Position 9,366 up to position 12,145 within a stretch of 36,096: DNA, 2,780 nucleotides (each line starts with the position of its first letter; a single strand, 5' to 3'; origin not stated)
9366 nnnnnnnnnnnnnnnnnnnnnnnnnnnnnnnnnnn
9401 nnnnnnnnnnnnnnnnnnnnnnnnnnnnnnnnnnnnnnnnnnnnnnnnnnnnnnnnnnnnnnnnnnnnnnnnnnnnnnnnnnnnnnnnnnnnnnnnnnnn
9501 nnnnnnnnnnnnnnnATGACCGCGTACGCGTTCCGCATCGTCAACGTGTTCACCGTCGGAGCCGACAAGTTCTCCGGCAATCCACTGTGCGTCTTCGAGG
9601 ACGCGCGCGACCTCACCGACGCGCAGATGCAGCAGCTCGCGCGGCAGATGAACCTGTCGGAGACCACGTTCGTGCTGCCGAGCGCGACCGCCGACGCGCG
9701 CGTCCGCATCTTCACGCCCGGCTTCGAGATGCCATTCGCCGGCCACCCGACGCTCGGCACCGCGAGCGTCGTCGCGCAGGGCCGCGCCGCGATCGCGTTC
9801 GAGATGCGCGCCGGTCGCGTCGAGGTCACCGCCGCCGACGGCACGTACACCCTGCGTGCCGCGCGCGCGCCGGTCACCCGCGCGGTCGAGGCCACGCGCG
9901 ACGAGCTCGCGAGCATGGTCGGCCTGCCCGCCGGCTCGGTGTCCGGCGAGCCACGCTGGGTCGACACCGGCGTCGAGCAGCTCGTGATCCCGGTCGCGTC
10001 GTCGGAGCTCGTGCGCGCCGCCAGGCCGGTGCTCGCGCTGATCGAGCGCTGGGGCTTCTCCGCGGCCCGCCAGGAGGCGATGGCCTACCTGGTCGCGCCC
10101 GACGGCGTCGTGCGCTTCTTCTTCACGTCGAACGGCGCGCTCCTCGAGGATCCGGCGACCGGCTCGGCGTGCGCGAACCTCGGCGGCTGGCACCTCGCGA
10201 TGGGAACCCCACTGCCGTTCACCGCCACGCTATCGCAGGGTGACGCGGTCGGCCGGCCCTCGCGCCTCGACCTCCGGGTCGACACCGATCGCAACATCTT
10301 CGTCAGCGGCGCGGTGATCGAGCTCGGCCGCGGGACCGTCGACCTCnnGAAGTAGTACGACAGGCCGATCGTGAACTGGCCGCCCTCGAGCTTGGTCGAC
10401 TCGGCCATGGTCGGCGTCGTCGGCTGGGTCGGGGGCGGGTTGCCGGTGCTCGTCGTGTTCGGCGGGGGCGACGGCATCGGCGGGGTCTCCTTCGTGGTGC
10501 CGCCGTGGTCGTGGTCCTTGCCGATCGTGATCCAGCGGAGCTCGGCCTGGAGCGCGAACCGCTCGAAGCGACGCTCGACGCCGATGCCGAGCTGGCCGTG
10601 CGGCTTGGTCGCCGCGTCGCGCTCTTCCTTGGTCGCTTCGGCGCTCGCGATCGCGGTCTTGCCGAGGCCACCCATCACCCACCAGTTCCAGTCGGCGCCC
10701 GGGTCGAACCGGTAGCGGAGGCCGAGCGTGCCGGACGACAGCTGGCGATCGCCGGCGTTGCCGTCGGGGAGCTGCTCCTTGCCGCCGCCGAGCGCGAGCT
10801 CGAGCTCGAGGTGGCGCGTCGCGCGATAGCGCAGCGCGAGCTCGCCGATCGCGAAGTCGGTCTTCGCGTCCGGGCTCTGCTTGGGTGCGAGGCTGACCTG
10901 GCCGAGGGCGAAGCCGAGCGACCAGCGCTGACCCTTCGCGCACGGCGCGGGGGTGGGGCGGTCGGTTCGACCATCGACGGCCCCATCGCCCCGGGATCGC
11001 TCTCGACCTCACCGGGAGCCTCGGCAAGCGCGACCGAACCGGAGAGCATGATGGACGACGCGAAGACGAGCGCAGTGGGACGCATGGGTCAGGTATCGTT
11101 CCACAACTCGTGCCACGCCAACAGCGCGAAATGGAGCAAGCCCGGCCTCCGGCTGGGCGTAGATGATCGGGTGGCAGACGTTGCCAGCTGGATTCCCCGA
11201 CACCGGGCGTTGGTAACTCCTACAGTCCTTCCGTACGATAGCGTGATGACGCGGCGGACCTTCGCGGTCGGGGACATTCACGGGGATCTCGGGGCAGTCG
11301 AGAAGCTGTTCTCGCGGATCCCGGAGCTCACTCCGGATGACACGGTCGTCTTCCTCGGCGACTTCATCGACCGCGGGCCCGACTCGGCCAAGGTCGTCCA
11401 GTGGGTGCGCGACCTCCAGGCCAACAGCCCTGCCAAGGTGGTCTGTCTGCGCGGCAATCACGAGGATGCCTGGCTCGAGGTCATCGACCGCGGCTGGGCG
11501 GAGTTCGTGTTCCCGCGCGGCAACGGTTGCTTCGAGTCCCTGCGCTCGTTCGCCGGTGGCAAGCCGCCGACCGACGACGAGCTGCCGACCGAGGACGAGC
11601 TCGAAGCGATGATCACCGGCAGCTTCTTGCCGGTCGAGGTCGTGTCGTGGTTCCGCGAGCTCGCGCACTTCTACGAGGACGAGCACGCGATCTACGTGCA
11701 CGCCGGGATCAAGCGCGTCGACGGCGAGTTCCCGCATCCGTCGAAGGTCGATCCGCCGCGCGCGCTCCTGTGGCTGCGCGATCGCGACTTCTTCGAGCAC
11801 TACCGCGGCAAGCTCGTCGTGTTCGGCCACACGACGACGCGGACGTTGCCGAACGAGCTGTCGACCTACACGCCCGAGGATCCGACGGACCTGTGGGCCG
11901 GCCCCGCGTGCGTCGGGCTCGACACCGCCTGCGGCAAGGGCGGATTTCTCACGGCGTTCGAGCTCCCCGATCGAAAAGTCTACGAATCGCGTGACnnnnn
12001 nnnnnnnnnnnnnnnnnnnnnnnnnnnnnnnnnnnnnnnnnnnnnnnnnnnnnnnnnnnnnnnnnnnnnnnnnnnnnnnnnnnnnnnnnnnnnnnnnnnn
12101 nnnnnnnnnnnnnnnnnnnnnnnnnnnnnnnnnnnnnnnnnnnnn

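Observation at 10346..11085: Outer-membrane beta-barrel gene split by a frameshift inside a G/C homopolymer tract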

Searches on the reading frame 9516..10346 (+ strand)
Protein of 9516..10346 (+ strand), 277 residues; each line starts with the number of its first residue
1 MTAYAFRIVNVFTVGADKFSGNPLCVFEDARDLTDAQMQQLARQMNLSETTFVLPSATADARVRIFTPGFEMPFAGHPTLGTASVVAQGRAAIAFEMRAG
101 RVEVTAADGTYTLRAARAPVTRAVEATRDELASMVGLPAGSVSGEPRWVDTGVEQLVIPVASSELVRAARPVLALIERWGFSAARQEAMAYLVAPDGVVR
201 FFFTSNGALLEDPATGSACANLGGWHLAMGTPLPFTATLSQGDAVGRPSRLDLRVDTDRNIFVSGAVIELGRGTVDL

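Call 50: search_protein_families(library=pfam, proteins=[window:9516-10346:+], max_evalue=0.01)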
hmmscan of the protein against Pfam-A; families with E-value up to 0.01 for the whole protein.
window:9516-10346:+ (277 aa): 1 family
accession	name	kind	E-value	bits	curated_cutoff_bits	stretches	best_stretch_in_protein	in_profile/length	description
PF02567.21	PhzC-PhzF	-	1.4e-45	156.4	27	1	9-257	1-260/281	Phenazine biosynthesis-like protein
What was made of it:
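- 9516..10349 (+): Convergent neighbour, a PhzF-family protein. It serves as a syntenic marker of the locus. Pfam PF02567 at 1.4e-45 over the full model (call 50).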

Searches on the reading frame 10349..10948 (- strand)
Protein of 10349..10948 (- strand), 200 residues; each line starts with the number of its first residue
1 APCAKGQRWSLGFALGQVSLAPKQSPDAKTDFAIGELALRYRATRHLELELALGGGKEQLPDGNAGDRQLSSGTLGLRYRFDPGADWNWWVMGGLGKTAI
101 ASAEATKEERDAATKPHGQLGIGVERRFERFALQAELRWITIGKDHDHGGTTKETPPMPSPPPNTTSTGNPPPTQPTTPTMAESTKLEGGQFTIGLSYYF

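Call 47: predict_structure(alignment_id=A3)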
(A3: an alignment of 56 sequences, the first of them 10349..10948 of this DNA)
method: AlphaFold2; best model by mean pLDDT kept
length: 200 residues; sequences in the alignment: 56
mean_pLDDT: 88.5   pTM: 0.78
mean pLDDT of the five models: 88.5, 88.0, 87.7, 87.3, 87.3
residues with pLDDT >= 90: 151; 70-90: 11; 50-70: 33; < 50: 5
segments of 3 or more residues with pLDDT < 50: 1-3
pLDDT, mean of each block of 10 residues (from residue 1): 66 98 95 98 96 98 97 98 96 98 95 96 97 98 75 61 62 65 82 97
secondary structure, 60 per line:
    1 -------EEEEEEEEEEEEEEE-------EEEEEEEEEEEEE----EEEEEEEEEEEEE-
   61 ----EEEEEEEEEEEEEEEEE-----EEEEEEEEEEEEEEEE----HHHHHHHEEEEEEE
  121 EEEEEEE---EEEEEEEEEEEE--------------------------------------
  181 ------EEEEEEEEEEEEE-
elements in order: E8-22 E30-42 E47-59 E65-81 E87-102 H107-113 E114-127 E131-142 E187-199
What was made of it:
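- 10349..10948 (-): Barrel body, 200 codons in the shifted frame: eight beta-strands, ending in the aromatic C-terminal signal GLSYYF. AlphaFold2 model with pLDDT 88.5 and 8 strands (call 47).
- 10391..10522 (-): Long Pro/Thr-rich loop between strands 7 and 8 (by 8-strand topology, extracellular loop 4). Its length and sequence vary among orthologues. pLDDT of about 61-75 for residues 143-186 (call 47).
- On Small 8-stranded OM beta-barrel (Pfam PF13505 OMP_b-brl kind): The AlphaFold2 model has mean pLDDT 88.5 and 8 strands (call 47).
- Checked: The barrel identity is confirmed by an AlphaFold2 model with 8 strands and mean pLDDT 88.5 (call 47).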

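Call 49: fold_search(model_id=the predicted structure, library=pdb)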
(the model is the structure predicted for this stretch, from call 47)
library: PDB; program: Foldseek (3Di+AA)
matches with E <= 10: 800; with E <= 0.001: 29
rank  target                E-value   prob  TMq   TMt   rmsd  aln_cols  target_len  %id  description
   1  9a2m_MODEL_1_A        2.4e-06  1.00  0.59  0.35   7.5       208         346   14  Model of E. coli OmpA by in-cell photo-crosslinking MS and deep learning (released 2023-02-24)
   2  1p4t                  6.2e-06  1.00  0.62  0.78   3.4       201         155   11  Crystal structure of Neisserial surface protein A (NspA) (released 2003-07-22)
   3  2f1t_A                3.3e-05  1.00  0.52  0.56   7.6       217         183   12  Outer membrane protein OmpW (released 2006-01-24)
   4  9fzc_A                3.9e-05  1.00  0.53  0.61   5.6       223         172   11  Structure of OmpA-short in complex with nanobody Nb01 (released 2024-07-17)
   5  4rlc                  4.1e-05  1.00  0.48  0.67   5.0       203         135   17  Crystal structure of the N-terminal beta-barrel domain of Pseudomonas aeruginosa OprF (released 2015-04-22)
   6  2n2l_MODEL_1_A        4.1e-05  1.00  0.49  0.60   6.7       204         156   12  NMR structure of yersinia pestis ail (attachment invasion locus) in decylphosphocholine micelles calculated wi (released 2015-07-22)
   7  9fzd_A                4.8e-05  1.00  0.52  0.59   6.6       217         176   14  Structure of OmpA-long in complex with nanobody Nb39 (released 2024-07-17)
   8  2f1v_A                5.6e-05  1.00  0.54  0.58   7.4       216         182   12  Outer membrane protein OmpW (released 2006-01-24)
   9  2x9k                  5.9e-05  1.00  0.36  0.27   9.9       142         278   10  Structure of a E.coli porin (released 2011-01-26)
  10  9nh2_A                7.0e-05  1.00  0.51  0.46  10.9       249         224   12  In situ cryo-EM structure of porin III of the Legionella Dot/Icm T4SS machine (released 2025-09-17)
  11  2x27                  8.6e-05  1.00  0.49  0.47   9.0       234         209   12  Crystal structure of the outer membrane protein OprG from Pseudomonas aeruginosa (released 2010-12-15)
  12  3qra                  1.5e-04  1.00  0.44  0.55   6.1       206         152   14  The crystal structure of Ail, the attachment invasion locus protein of Yersinia pestis (released 2011-11-23)
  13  1bxw                  1.7e-04  1.00  0.57  0.66  10.0       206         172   13  OUTER MEMBRANE PROTEIN A (OMPA) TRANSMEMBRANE DOMAIN (released 1998-10-14)
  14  1i78_A                1.8e-04  1.00  0.31  0.23  13.8       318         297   11  CRYSTAL STRUCTURE OF OUTER MEMBRANE PROTEASE OMPT FROM ESCHERICHIA COLI (released 2001-10-03)
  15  3qrc_A                1.9e-04  1.00  0.46  0.57   6.3       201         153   15  The crystal structure of Ail, the attachment invasion locus protein of Yersinia pestis, in complex with the heparin an (released 2011-11-23)
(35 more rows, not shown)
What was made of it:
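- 10349..10948 (-): Foldseek matches NspA, the OmpA transmembrane domain, OmpW and OmpX (call 49).
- On Small 8-stranded OM beta-barrel (Pfam PF13505 OMP_b-brl kind): Foldseek against the PDB returns NspA, the OmpA transmembrane domain, OmpW, OprF-N, Ail and OmpX at E = 2e-6 to 3e-4 (call 49).
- Closest known: Small 8-stranded outer-membrane beta-barrels. Same: Foldseek probability is 1.00, with a target-normalised TM-score of 0.78 to NspA and 0.81 to the OmpA transmembrane domain (call 49).
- Checked: Foldseek matches it to the OmpA transmembrane domain, NspA, OmpW, OprF-N, Ail and OmpX (call 49).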

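Call 50: search_protein_families(library=pfam, proteins=[window:10349-10948:-], max_evalue=0.01)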
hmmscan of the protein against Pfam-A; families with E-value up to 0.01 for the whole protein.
window:10349-10948:- (200 aa): 1 family
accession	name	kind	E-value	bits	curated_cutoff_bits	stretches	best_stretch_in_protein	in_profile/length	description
PF13505.12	OMP_b-brl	-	0.00013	22.6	28.7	1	8-200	21-175/175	Outer membrane protein beta-barrel domain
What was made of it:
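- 10349..10948 (-): PF13505 at E = 1.3e-4, below the curated cut-off (call 50).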

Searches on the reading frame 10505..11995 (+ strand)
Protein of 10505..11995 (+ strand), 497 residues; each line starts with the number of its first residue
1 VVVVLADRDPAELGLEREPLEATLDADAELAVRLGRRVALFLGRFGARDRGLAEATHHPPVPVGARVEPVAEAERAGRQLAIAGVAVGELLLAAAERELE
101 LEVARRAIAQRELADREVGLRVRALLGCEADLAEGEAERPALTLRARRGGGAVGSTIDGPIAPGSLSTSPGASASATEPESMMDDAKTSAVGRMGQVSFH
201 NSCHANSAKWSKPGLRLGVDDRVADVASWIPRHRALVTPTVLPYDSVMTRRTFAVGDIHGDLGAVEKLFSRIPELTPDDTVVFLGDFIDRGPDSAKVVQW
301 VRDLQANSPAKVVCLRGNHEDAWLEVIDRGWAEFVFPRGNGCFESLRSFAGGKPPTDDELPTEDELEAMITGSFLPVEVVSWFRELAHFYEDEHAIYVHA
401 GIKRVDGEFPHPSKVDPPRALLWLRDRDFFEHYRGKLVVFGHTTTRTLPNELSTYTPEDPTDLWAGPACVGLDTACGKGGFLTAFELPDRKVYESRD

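Call 31: list_cluster_members(proteins=[window:10505-11995:+, window:11048-11995:+, window:11051-11995:+, window:11075-11995:+, window:11084-11995:+, window:11171-11995:+, window:11210-11995:+, window:10349-10675:-, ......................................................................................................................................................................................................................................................, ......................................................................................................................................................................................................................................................])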
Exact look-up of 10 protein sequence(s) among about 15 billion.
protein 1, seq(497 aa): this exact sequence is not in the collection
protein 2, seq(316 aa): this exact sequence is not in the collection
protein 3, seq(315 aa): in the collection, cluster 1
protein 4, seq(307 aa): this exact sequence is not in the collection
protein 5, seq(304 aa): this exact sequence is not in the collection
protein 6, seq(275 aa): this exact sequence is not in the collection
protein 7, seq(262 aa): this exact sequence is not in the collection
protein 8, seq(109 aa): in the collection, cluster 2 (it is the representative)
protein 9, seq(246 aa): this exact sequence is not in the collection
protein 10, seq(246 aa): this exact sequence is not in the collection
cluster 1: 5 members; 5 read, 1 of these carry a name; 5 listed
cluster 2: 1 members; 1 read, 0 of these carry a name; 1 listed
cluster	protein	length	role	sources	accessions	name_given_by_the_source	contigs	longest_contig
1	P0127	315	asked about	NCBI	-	-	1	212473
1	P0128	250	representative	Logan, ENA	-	-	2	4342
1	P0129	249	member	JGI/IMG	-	serine/threonine protein phosphatase 1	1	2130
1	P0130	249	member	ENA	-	-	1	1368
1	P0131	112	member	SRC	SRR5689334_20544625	-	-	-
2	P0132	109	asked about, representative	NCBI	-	-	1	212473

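Call 32: find_encoding_contigs(protein=P0129, flank=3000, max_places=6)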
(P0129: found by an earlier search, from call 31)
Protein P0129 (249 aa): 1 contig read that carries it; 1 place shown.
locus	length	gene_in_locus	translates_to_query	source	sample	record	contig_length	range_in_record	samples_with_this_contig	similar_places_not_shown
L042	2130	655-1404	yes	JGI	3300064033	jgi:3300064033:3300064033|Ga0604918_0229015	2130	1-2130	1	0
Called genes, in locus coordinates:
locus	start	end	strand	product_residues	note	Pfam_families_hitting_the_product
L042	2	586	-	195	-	?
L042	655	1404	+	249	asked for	PF00149:Metallophos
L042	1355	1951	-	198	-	-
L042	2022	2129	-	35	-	?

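Call 33: find_encoding_contigs(protein=P0130, flank=3000, max_places=6)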
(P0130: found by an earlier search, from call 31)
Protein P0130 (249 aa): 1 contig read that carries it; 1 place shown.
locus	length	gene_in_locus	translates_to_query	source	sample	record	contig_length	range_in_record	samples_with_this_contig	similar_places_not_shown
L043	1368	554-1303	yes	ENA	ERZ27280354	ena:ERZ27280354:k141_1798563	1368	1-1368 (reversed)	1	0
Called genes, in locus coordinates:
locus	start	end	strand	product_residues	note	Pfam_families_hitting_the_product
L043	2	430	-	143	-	?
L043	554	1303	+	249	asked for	PF00149:Metallophos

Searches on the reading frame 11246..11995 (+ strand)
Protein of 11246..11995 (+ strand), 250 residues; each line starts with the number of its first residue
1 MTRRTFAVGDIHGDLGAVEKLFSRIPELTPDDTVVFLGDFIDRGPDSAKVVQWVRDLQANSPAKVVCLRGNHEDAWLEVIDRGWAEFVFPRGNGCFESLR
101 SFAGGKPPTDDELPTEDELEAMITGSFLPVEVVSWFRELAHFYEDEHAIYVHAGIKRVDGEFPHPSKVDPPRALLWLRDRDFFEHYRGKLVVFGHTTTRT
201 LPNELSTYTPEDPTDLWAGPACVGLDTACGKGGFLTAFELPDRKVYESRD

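Call 19: find_encoding_contigs(protein=P0125, flank=4000, max_places=6)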
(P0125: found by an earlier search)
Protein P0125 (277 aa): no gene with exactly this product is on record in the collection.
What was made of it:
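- Tried and rejected: Looking up the PhzF neighbour's contig failed (call 19).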

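Call 20: find_encoding_contigs(protein=P0124, flank=10000, max_places=6)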
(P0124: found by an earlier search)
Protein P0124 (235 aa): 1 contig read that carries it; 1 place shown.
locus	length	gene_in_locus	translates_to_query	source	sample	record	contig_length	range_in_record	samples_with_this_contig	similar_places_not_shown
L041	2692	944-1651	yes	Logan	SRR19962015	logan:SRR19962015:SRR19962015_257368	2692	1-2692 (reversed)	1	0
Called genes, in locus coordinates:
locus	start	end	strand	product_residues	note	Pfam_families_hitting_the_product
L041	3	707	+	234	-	?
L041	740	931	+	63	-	PF13783:DUF4177 (weak)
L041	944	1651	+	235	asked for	-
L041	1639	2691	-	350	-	?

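Call 50: search_protein_families(library=pfam, proteins=[window:11246-11995:+], max_evalue=0.01)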
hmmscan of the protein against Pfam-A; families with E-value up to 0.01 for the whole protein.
window:11246-11995:+ (250 aa): 3 families
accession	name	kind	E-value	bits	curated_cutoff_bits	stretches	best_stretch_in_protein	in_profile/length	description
PF00149.33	Metallophos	-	9.6e-18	65.7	21.5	1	5-196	3-188/191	Calcineurin-like phosphoesterase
PF12850.12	Metallophos_2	-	0.00055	20.4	27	1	7-95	5-60/154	Calcineurin-like phosphoesterase superfamily domain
PF14582.11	Metallophos_3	-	0.0013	18.5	28.2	1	1-74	4-74/259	Metallophosphoesterase, calcineurin superfamily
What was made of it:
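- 11246..11998 (+): Divergent neighbour, a calcineurin-like metallophosphoesterase. It serves as a syntenic marker of the locus. Pfam PF00149 at 9.6e-18 (call 50).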
